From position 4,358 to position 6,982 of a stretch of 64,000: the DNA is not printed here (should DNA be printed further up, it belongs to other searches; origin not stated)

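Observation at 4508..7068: PHP phosphoesterase fused to a coiled-coil SMC/Rad50-type ABC ATPase, coupled to a tiny acidic protein: candidate two-gene defence module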

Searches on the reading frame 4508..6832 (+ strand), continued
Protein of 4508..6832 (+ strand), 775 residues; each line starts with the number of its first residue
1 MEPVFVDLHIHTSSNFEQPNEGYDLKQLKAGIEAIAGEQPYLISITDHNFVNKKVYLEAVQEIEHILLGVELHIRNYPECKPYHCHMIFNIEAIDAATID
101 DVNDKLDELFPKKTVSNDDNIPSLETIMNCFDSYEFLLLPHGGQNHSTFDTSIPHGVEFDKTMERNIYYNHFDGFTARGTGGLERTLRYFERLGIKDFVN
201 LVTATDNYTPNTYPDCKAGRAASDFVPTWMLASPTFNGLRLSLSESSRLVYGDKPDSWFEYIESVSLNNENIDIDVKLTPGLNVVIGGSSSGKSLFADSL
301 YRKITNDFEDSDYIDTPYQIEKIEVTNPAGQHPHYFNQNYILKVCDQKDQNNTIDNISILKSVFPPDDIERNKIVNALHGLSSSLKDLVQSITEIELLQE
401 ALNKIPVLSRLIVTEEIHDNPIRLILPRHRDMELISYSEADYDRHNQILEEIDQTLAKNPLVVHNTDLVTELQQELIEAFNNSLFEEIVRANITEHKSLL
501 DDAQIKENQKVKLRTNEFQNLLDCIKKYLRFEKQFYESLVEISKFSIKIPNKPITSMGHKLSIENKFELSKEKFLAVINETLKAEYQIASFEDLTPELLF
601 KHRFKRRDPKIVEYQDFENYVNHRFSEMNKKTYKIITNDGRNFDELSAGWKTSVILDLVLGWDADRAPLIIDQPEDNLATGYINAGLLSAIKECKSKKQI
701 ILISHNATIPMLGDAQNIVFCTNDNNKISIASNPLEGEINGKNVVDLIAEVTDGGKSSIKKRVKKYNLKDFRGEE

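Call 32: search_solved_structures(query=A2, max_evalue=1, show_alignments=3)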
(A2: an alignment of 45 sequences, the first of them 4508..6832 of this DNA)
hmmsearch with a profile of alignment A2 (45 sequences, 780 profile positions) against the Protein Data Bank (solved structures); distinct sequences matched with E-value up to 1: 75 (the best 60 are shown).
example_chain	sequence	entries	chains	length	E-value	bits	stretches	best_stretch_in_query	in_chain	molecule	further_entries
8v46_A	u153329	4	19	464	7.2e-10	41.1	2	268-385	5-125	AriA antitoxin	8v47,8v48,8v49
4nch_A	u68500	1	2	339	7.6e-10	41.1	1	271-437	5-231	DNA double-strand break repair Rad50 ATPase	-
3qkt_A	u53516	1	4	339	1.5e-09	40.1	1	271-437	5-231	DNA double-strand break repair rad50 ATPase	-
4nci_A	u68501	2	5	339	1.5e-09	40.1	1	271-437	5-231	DNA double-strand break repair Rad50 ATPase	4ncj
4nck_A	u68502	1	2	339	1.8e-09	39.8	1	271-437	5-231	DNA double-strand break repair Rad50 ATPase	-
8v45_A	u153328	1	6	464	2.7e-08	36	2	268-385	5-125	AriA antitoxin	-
8ux9_B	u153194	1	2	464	2.7e-08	35.9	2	268-385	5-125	AriA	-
3qku_A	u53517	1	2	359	1.9e-07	33.1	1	271-433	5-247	DNA double-strand break repair rad50 ATPase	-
1ii8_A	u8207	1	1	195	6e-07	31.5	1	271-391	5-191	Rad50 ABC-ATPase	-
3qkr_A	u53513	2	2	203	6.1e-07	31.5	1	271-391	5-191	DNA double-strand break repair rad50 ATPase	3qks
3aux_A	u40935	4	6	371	2.1e-05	26.4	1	268-410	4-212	DNA double-strand break repair rad50 ATPase | DNA double-strand break repair Rad50 ATPase,DNA double-strand break repair Rad50 ATPase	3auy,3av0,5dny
5f3w_B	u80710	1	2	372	2.4e-05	26.2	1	268-420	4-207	DNA double-strand break repair Rad50 ATPase,DNA double-strand break repair Rad50 ATPase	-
1f2t_A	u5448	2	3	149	3.9e-05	25.5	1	271-309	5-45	RAD50 ABC-ATPASE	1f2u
1us8_A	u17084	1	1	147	4.2e-05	25.4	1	271-309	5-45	DNA DOUBLE-STRAND BREAK REPAIR RAD50 ATPASE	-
7tve_D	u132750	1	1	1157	9.3e-05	24.2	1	260-577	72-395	Structural maintenance of chromosomes protein 6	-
8i4x_B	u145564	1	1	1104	0.00019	23.2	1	260-578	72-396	Structural maintenance of chromosomes protein 6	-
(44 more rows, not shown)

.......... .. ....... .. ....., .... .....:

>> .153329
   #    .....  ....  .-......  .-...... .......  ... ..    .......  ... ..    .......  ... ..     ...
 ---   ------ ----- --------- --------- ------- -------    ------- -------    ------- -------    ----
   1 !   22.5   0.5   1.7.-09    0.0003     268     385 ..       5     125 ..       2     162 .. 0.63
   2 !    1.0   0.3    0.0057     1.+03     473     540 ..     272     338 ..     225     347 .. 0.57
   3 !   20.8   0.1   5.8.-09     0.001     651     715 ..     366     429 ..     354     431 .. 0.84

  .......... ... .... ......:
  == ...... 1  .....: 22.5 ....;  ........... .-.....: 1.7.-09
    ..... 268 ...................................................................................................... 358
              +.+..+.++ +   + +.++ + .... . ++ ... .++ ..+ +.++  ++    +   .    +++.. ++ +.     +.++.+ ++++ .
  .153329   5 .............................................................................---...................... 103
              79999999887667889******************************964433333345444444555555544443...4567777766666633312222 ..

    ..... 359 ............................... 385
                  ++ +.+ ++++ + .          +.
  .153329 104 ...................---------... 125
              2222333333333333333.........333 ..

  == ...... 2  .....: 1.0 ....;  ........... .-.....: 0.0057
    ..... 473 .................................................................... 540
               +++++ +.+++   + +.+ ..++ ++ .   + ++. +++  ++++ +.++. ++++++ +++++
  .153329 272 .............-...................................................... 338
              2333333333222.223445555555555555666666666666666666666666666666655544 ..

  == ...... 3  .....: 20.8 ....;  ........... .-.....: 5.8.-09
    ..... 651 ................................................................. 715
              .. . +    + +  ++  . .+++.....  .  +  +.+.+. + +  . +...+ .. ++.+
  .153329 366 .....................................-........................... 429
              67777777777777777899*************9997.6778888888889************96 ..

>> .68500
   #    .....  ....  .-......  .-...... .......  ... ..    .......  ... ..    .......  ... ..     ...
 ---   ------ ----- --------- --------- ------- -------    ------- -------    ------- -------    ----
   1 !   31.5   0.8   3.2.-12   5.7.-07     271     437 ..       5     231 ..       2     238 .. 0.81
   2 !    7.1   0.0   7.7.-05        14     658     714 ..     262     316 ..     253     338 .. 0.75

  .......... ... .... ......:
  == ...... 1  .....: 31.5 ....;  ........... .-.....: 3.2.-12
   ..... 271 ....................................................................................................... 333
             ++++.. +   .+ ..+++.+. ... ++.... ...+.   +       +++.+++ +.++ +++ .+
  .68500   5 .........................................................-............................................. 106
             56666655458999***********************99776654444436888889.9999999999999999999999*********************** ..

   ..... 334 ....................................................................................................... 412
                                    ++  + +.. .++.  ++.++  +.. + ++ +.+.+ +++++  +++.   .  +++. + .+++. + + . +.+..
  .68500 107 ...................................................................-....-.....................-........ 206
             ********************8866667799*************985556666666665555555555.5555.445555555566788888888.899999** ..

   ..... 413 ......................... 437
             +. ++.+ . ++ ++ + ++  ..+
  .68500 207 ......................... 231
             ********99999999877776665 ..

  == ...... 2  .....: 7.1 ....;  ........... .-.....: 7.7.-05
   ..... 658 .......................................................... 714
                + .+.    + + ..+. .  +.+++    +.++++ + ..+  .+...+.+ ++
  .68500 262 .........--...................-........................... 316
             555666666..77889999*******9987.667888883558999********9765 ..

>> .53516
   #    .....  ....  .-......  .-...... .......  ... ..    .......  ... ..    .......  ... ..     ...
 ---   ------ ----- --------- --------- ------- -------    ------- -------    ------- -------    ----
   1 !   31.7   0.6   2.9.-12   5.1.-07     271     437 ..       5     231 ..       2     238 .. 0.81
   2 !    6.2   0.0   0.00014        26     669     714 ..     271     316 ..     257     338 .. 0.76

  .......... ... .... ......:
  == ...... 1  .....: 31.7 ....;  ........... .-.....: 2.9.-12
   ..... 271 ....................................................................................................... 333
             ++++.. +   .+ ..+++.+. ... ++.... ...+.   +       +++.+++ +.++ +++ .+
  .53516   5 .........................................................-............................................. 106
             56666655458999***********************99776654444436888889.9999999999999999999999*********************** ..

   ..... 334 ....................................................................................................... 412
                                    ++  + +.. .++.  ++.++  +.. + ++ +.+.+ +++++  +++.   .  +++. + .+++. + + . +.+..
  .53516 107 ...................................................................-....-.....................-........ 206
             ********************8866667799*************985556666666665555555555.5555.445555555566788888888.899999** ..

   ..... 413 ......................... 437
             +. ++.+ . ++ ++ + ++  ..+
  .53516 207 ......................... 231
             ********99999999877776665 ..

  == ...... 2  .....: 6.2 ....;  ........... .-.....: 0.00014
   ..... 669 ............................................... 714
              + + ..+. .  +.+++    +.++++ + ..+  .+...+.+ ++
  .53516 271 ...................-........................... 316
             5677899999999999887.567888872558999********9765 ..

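Call 33: search_protein_families(library=ncbifam, proteins=[P0121, P0137, P0192, P0204, P0188, P0191, P0245, P0249, P0253, P0225], max_evalue=0.00001)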
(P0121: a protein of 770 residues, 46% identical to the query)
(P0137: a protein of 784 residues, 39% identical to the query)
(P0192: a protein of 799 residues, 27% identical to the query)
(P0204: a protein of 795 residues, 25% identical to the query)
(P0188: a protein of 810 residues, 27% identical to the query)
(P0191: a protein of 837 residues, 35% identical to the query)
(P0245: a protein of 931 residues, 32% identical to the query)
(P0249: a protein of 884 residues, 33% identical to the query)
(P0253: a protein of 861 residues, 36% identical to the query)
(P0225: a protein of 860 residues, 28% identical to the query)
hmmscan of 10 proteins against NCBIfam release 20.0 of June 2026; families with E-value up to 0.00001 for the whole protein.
P0121 (770 aa): 3 families
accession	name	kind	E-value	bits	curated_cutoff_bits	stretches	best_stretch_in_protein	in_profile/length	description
NF045780.1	TrlF_fam_ATP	equivalog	1.9e-56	192.4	350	2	364-762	562-943/944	TrlF family AAA-like ATPase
NF045781.1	Spaf1101_AAA_ATP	equivalog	1.3e-30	106.6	475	1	274-763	336-833/836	Spaf_1101 family AAA-like ATPase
NF042955.1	Ppl_antiphage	equivalog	2.8e-25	88.5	1000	1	629-760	754-880/882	anti-phage protein Ppl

P0137 (784 aa): 3 families
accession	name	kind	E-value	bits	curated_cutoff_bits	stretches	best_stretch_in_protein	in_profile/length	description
NF045780.1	TrlF_fam_ATP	equivalog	1.6e-60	205.9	350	2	8-359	8-378/944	TrlF family AAA-like ATPase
NF045781.1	Spaf1101_AAA_ATP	equivalog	1.7e-26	92.9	475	1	233-777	281-833/836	Spaf_1101 family AAA-like ATPase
NF042955.1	Ppl_antiphage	equivalog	2.2e-20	72.3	1000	1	643-775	754-881/882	anti-phage protein Ppl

P0192 (799 aa): 3 families
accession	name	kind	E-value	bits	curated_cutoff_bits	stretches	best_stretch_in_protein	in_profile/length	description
NF045780.1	TrlF_fam_ATP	equivalog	5.4e-70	237.2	350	2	374-790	504-944/944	TrlF family AAA-like ATPase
NF045781.1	Spaf1101_AAA_ATP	equivalog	2.5e-29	102.3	475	2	696-790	738-833/836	Spaf_1101 family AAA-like ATPase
NF042955.1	Ppl_antiphage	equivalog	2.2e-21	75.5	1000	2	672-787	765-880/882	anti-phage protein Ppl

P0204 (795 aa): 3 families
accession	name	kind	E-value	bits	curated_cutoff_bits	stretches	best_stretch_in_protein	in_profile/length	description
NF045780.1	TrlF_fam_ATP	equivalog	2.6e-74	251.5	350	2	4-666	2-707/944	TrlF family AAA-like ATPase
NF045781.1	Spaf1101_AAA_ATP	equivalog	1.9e-30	106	475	2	688-785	735-833/836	Spaf_1101 family AAA-like ATPase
NF042955.1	Ppl_antiphage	equivalog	8.1e-24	83.6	1000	2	369-780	454-878/882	anti-phage protein Ppl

P0188 (810 aa): 3 families
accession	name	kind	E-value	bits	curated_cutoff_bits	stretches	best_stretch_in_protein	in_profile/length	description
NF045780.1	TrlF_fam_ATP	equivalog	2.1e-83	281.6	350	2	3-394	2-415/944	TrlF family AAA-like ATPase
NF045781.1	Spaf1101_AAA_ATP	equivalog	4.1e-34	118.1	475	2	698-799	732-833/836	Spaf_1101 family AAA-like ATPase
NF042955.1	Ppl_antiphage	equivalog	1.5e-27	96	1000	1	679-794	764-878/882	anti-phage protein Ppl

P0191 (837 aa): 3 families
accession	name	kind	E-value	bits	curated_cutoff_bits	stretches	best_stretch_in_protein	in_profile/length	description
NF045780.1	TrlF_fam_ATP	equivalog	5.5e-82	276.9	350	2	356-822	470-944/944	TrlF family AAA-like ATPase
NF045781.1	Spaf1101_AAA_ATP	equivalog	3.8e-34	118.2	475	2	702-822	712-833/836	Spaf_1101 family AAA-like ATPase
NF042955.1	Ppl_antiphage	equivalog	2.6e-30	105.1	1000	2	541-819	598-880/882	anti-phage protein Ppl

P0245 (931 aa): 12 families
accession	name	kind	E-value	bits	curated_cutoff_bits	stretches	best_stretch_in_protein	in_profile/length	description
NF045780.1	TrlF_fam_ATP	equivalog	8.3e-173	577.5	350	1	6-926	2-944/944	TrlF family AAA-like ATPase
NF045781.1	Spaf1101_AAA_ATP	equivalog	2e-41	142.3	475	1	538-925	440-832/836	Spaf_1101 family AAA-like ATPase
NF042955.1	Ppl_antiphage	equivalog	2.3e-36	125.1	1000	2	806-922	762-879/882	anti-phage protein Ppl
TIGR04521.1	ECF_ATPase_2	equivalog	4.5e-09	35.8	330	0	809-884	143-218/279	energy-coupling factor transporter ATPase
NF008428.0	PRK11264.1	equivalog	7.2e-08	31.9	406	0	806-882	137-215/250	L-cystine ABC transporter ATP-binding protein TcyN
NF010170.0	PRK13651.1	equivalog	1.1e-07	31.1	432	0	810-884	165-239/308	cobalt transporter ATP-binding subunit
TIGR03375.1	type_I_sec_LssB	subfamily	1.3e-07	30.4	693.1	0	809-875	602-667/696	type I secretion system permease/ATPase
TIGR03608.1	L_ocin_972_ABC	subfamily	2.5e-07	30.4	254.85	0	324-392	6-74/206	putative bacteriocin export ABC transporter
NF040873.1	AztA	equivalog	1.7e-06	27.8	220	0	803-878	112-187/191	zinc ABC transporter ATP-binding protein AztA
TIGR02673.1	FtsE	equivalog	2.1e-06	27.6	264.85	0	810-883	137-210/214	cell division ATP-binding protein FtsE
NF008379.0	PRK11174.1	equivalog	5.7e-06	25.3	684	0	796-883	474-555/588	heme ABC transporter permease/ATP-binding protein CydD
TIGR02857.1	CydD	equivalog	7.4e-06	25.2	435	0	806-877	454-524/529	thiol reductant ABC exporter subunit CydD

P0249 (884 aa): 4 families
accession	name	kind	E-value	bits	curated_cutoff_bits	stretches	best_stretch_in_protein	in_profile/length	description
NF045780.1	TrlF_fam_ATP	equivalog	3.8e-75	254.3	350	2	449-872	519-942/944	TrlF family AAA-like ATPase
NF042955.1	Ppl_antiphage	equivalog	1.2e-20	73.1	1000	1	725-822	749-845/882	anti-phage protein Ppl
NF045781.1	Spaf1101_AAA_ATP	equivalog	1.3e-19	70.1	475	1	245-873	240-832/836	Spaf_1101 family AAA-like ATPase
TIGR04521.1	ECF_ATPase_2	equivalog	4.5e-06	26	330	0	738-816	140-218/279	energy-coupling factor transporter ATPase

P0253 (861 aa): 3 families
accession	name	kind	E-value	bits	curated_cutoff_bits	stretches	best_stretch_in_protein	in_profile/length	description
NF045780.1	TrlF_fam_ATP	equivalog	2.1e-151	506.6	350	1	11-858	1-944/944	TrlF family AAA-like ATPase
NF045781.1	Spaf1101_AAA_ATP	equivalog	8.2e-39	133.7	475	1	212-858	261-833/836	Spaf_1101 family AAA-like ATPase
NF042955.1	Ppl_antiphage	equivalog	6.9e-28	97.1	1000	2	713-853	761-878/882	anti-phage protein Ppl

P0225 (860 aa): 4 families
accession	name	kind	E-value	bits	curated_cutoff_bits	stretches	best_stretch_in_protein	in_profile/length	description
NF045780.1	TrlF_fam_ATP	equivalog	3.5e-157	525.8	350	1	5-857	1-944/944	TrlF family AAA-like ATPase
NF045781.1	Spaf1101_AAA_ATP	equivalog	1.3e-40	139.6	475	1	36-856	98-832/836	Spaf_1101 family AAA-like ATPase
NF042955.1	Ppl_antiphage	equivalog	5.2e-37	127.3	1000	2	6-296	1-298/882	anti-phage protein Ppl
NF038032.1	CehA_McbA_metalo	domain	9.9e-06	25.2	80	0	9-88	2-77/315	CehA/McbA family metallohydrolase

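Call 34: search_protein_families(library=pfam, proteins=[P0121, P0137, P0192, P0204, P0188, P0191, P0245, P0249, P0253, P0225], max_evalue=0.01)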
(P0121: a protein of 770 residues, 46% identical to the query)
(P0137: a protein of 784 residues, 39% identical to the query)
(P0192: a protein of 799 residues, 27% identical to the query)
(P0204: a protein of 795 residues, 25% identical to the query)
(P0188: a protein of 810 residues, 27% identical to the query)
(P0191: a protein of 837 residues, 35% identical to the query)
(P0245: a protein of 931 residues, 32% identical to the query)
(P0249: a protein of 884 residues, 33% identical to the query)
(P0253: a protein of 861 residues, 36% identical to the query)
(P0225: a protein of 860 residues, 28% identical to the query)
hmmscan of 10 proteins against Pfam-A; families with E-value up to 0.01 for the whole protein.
P0121 (770 aa): 2 families
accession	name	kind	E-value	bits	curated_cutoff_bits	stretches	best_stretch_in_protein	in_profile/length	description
PF13304.12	AAA_21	-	0.0017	18.9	27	0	665-704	262-301/304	AAA domain, putative AbiEii toxin, Type IV TA system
PF12128.14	DUF3584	-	0.0017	16.4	31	1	427-585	768-919/1191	Protein of unknown function (DUF3584)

P0137 (784 aa): 3 families
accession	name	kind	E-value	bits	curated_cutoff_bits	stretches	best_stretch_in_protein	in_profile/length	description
PF13304.12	AAA_21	-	5.6e-06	27.1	27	0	521-718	103-301/304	AAA domain, putative AbiEii toxin, Type IV TA system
PF02463.25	SMC_N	-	4.9e-05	23.3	40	1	278-728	11-210/220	RecF/RecN/SMC N terminal domain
PF13521.12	AAA_28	-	0.0047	17.6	27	0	292-313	3-24/164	AAA domain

P0192 (799 aa): 1 family
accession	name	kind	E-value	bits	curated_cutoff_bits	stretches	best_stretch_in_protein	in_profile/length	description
PF02811.25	PHP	-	2.7e-05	25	26.4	1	15-100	1-78/164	PHP domain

P0204 (795 aa): 2 families
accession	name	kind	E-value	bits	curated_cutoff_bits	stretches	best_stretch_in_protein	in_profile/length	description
PF02811.25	PHP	-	1.9e-06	28.8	26.4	1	11-104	1-83/164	PHP domain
PF13476.12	AAA_23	-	0.004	18.2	27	1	277-472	2-166/201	AAA domain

P0188 (810 aa): 2 families
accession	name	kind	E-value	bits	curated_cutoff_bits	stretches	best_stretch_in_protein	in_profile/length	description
PF13304.12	AAA_21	-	3e-05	24.7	27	0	693-745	250-303/304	AAA domain, putative AbiEii toxin, Type IV TA system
PF02811.25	PHP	-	0.00072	20.4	26.4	1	10-99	1-81/164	PHP domain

P0191 (837 aa): 2 families
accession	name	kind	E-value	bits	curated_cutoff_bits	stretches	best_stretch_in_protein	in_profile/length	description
PF13304.12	AAA_21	-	1.4e-07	32.3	27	1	311-768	1-302/304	AAA domain, putative AbiEii toxin, Type IV TA system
PF02463.25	SMC_N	-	0.00011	22.2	40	1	364-769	78-202/220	RecF/RecN/SMC N terminal domain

P0245 (931 aa): 4 families
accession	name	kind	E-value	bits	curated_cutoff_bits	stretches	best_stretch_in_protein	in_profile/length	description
PF00005.33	ABC_tran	-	6.8e-05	23.9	25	1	332-442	1-80/137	ABC transporter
PF13304.12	AAA_21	-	7.6e-05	23.4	27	1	832-873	262-303/304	AAA domain, putative AbiEii toxin, Type IV TA system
PF13476.12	AAA_23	-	0.00022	22.3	27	1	333-535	11-181/201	AAA domain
PF13245.12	AAA_19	-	0.00049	20.7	25.1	1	335-371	5-41/134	AAA domain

P0249 (884 aa): 3 families
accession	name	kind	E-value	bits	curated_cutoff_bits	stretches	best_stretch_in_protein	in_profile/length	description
PF02463.25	SMC_N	-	1.1e-06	28.6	40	1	339-816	15-212/220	RecF/RecN/SMC N terminal domain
PF00005.33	ABC_tran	-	0.00038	21.5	25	1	352-438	15-94/137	ABC transporter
PF13173.12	AAA_14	-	0.0099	16.3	27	0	352-407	6-56/129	AAA domain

P0253 (861 aa): 3 families
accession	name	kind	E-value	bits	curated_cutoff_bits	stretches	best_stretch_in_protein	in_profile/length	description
PF02463.25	SMC_N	-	1.5e-07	31.5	40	1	283-798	19-217/220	RecF/RecN/SMC N terminal domain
PF13304.12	AAA_21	-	3.2e-06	27.8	27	1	658-783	220-303/304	AAA domain, putative AbiEii toxin, Type IV TA system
PF13263.12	PHP_C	-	0.0027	17.6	21.3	1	209-239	13-42/56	PHP-associated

P0225 (860 aa): 5 families
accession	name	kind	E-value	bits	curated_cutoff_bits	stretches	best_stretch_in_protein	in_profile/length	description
PF13304.12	AAA_21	-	0.0003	21.4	27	1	709-778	233-303/304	AAA domain, putative AbiEii toxin, Type IV TA system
PF07996.16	T4SS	-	0.00084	20.2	24.7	1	438-588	11-157/197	Type IV secretion system proteins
PF09818.15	ABC_ATPase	-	0.0029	17.1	23.2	1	273-315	77-119/283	P-loop domain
PF02811.25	PHP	-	0.0067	17.2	26.4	1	13-144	1-122/164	PHP domain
PF13521.12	AAA_28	-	0.0077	16.9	27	0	280-305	4-28/164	AAA domain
